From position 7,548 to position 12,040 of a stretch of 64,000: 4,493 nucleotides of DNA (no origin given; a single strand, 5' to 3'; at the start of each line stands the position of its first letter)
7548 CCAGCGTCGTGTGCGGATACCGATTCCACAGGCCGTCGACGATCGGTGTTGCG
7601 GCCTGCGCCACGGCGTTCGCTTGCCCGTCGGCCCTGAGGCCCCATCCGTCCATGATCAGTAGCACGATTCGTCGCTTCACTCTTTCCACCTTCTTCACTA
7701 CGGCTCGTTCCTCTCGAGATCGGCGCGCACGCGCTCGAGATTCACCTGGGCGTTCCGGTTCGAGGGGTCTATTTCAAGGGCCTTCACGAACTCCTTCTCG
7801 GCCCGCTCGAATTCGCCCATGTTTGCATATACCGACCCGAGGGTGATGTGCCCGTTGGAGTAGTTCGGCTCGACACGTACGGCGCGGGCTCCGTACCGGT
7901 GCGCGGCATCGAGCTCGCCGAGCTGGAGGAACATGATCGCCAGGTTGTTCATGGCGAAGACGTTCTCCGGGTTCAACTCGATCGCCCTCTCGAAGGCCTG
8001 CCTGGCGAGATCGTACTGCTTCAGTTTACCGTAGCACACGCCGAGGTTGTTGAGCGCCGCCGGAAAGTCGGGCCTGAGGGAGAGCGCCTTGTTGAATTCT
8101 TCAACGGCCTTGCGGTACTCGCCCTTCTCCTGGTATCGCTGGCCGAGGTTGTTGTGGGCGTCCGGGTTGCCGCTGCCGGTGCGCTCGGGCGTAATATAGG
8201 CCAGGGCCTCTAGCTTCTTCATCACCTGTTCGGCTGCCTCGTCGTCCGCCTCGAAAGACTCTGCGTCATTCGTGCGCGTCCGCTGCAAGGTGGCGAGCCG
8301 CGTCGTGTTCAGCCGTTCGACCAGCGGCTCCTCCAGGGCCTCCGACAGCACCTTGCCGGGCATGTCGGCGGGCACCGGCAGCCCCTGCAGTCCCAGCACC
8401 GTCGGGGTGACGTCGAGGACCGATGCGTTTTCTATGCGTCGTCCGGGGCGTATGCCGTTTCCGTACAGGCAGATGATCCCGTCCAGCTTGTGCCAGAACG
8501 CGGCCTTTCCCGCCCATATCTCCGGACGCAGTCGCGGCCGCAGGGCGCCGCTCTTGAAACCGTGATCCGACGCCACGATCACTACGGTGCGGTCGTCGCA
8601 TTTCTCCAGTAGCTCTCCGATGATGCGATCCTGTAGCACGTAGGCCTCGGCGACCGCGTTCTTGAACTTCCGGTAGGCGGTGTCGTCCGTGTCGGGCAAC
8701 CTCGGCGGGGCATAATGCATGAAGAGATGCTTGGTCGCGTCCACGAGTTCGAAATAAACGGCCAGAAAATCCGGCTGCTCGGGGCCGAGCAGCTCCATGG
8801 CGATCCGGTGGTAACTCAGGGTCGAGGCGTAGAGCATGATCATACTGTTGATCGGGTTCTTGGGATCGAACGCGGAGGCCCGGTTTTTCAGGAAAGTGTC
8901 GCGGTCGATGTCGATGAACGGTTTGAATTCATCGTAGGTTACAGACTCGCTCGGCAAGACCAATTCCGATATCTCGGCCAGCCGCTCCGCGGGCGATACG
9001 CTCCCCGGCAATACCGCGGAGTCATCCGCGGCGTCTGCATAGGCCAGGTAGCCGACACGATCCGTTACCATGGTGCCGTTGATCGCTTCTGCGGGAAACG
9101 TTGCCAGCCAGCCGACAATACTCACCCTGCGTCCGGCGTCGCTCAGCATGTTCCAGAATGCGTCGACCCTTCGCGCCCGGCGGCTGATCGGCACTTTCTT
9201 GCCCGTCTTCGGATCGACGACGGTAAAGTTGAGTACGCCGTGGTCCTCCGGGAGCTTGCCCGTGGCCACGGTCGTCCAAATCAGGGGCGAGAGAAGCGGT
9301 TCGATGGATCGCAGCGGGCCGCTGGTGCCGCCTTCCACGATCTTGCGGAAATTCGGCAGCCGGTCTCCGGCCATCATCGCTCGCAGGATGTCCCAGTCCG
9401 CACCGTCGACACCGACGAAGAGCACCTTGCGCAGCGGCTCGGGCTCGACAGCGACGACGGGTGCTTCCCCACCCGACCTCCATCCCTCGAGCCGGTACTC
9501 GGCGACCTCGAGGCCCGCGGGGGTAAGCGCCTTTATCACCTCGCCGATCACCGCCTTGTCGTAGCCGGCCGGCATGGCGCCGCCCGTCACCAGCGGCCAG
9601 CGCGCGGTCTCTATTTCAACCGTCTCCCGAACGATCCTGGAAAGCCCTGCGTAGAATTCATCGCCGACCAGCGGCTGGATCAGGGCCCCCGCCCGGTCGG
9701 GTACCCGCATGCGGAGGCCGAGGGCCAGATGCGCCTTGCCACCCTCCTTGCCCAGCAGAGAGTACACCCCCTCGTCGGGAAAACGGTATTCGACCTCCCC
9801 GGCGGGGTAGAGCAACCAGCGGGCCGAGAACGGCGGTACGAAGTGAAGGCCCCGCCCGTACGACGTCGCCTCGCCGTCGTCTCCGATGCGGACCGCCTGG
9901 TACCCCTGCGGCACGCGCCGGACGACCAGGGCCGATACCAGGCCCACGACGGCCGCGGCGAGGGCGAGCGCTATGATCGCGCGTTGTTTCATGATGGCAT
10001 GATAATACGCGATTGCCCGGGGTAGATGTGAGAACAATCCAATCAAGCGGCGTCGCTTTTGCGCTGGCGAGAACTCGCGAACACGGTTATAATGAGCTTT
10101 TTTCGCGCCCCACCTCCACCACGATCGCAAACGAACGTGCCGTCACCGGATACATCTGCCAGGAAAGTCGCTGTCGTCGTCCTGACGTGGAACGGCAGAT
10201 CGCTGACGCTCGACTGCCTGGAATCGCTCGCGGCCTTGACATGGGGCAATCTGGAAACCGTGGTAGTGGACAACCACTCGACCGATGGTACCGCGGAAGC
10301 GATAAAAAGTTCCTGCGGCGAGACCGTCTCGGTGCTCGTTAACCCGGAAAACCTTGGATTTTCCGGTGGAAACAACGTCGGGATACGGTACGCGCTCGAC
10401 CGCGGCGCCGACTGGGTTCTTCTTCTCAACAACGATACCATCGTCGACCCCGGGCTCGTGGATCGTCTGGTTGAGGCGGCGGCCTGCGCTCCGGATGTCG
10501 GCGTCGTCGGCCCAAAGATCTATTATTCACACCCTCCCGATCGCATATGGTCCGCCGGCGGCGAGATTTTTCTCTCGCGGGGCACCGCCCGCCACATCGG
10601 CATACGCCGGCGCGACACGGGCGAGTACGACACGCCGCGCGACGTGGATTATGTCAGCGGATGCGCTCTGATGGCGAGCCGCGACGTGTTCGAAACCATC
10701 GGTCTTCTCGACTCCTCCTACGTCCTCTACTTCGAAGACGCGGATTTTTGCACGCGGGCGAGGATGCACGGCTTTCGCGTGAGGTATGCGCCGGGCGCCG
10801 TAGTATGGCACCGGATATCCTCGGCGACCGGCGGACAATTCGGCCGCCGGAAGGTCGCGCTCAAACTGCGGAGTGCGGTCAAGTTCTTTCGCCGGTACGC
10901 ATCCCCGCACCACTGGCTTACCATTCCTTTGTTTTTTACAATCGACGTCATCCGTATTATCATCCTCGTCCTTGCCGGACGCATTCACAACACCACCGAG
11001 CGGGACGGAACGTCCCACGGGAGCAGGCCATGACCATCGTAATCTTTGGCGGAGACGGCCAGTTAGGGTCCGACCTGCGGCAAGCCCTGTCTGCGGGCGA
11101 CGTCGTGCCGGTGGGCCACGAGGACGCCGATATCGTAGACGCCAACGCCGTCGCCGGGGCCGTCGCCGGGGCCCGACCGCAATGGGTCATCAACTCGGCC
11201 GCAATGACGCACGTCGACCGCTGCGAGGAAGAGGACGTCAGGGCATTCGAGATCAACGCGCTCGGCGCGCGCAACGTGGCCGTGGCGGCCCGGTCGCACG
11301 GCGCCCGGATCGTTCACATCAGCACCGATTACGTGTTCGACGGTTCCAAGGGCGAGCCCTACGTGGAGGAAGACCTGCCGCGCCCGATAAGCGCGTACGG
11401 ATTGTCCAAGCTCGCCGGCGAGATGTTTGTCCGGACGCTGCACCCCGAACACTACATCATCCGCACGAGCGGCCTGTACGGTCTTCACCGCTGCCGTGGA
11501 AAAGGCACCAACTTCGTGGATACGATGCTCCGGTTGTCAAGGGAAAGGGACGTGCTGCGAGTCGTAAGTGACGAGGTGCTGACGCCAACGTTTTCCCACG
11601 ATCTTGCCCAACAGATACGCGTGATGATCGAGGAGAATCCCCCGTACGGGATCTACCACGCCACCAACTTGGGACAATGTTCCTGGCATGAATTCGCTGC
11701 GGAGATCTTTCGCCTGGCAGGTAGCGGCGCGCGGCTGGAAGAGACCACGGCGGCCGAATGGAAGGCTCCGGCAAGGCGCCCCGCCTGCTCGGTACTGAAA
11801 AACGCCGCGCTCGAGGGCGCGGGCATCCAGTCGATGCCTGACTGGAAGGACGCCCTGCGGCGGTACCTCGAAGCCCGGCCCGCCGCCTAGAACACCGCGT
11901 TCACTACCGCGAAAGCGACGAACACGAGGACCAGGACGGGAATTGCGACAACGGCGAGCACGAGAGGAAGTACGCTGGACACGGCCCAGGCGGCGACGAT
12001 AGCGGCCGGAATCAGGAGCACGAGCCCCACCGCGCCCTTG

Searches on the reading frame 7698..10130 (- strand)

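Call 36: search_protein_families(library=pfam, max_evalue=0.00001, proteins=[window:7698-10130:-])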
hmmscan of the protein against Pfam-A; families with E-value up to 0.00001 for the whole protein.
window:7698-10130:- (810 aa): 15 families
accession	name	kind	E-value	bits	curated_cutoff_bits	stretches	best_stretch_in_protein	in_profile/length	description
PF01663.27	Phosphodiest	-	4.4e-32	112.5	23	1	236-528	1-224/342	Type I phosphodiesterase / nucleotide pyrophosphatase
PF00515.34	TPR_1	-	3.6e-31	106.1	27.8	2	691-723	2-34/34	Tetratricopeptide repeat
PF07719.23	TPR_2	-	4.4e-31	104.8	27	3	690-723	1-34/34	Tetratricopeptide repeat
PF13181.12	TPR_8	-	5.5e-24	82.7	25.7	1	692-723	3-34/34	Tetratricopeptide repeat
PF13431.12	TPR_17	-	2.3e-23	80.9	24.4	1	712-744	1-33/34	Tetratricopeptide repeat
PF13414.12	TPR_11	-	3e-21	75.3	26.8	1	663-703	1-41/42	TPR repeat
PF13424.12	TPR_12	-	2.6e-17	63.2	30.1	1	691-752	4-73/77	Tetratricopeptide repeat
PF13428.12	TPR_14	-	6e-16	57.8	23.5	0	656-697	1-42/44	Tetratricopeptide repeat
PF14559.12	TPR_19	-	6.7e-15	55.6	25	1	668-723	3-58/68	Tetratricopeptide repeat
PF13432.12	TPR_16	-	1.1e-14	54.9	32.7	2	661-722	2-63/65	Tetratricopeptide repeat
PF13374.12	TPR_10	-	4.4e-12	46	27.5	0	726-752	4-30/42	Tetratricopeptide repeat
PF13176.12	TPR_7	-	1.9e-09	37.3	27.9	0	764-791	5-32/36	Tetratricopeptide repeat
PF13371.12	TPR_9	-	9.7e-09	35.6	35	0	662-723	1-62/73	Tetratricopeptide repeat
PF23914.1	TPR_CcmH_CycH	-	2.5e-08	34.3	42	0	696-737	56-97/158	Cytochrome c-type biogenesis protein H TPR domain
PF14853.12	Fis1_TPR_C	-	2.2e-06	28.2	25.3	0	768-795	11-38/53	Fis1 C-terminal tetratricopeptide repeat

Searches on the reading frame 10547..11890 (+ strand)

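Call 36: search_protein_families(library=pfam, max_evalue=0.00001, proteins=[window:10547-11890:+])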
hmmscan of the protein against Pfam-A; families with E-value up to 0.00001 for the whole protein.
window:10547-11890:+ (447 aa): 4 families
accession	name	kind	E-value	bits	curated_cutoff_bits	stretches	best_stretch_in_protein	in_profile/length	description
PF04321.23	RmlD_sub_bind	-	2.2e-86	290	27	1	162-442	1-283/287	RmlD substrate binding domain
PF01370.27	Epimerase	-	3.9e-23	82.5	20.9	1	164-363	1-227/240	NAD dependent epimerase/dehydratase family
PF16363.11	GDP_Man_Dehyd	-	9e-17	62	27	1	193-326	58-195/332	GDP-mannose 4,6 dehydratase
PF02719.21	Polysacc_synt_2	-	6.6e-10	39.1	20.2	1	194-298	61-152/293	Polysaccharide biosynthesis protein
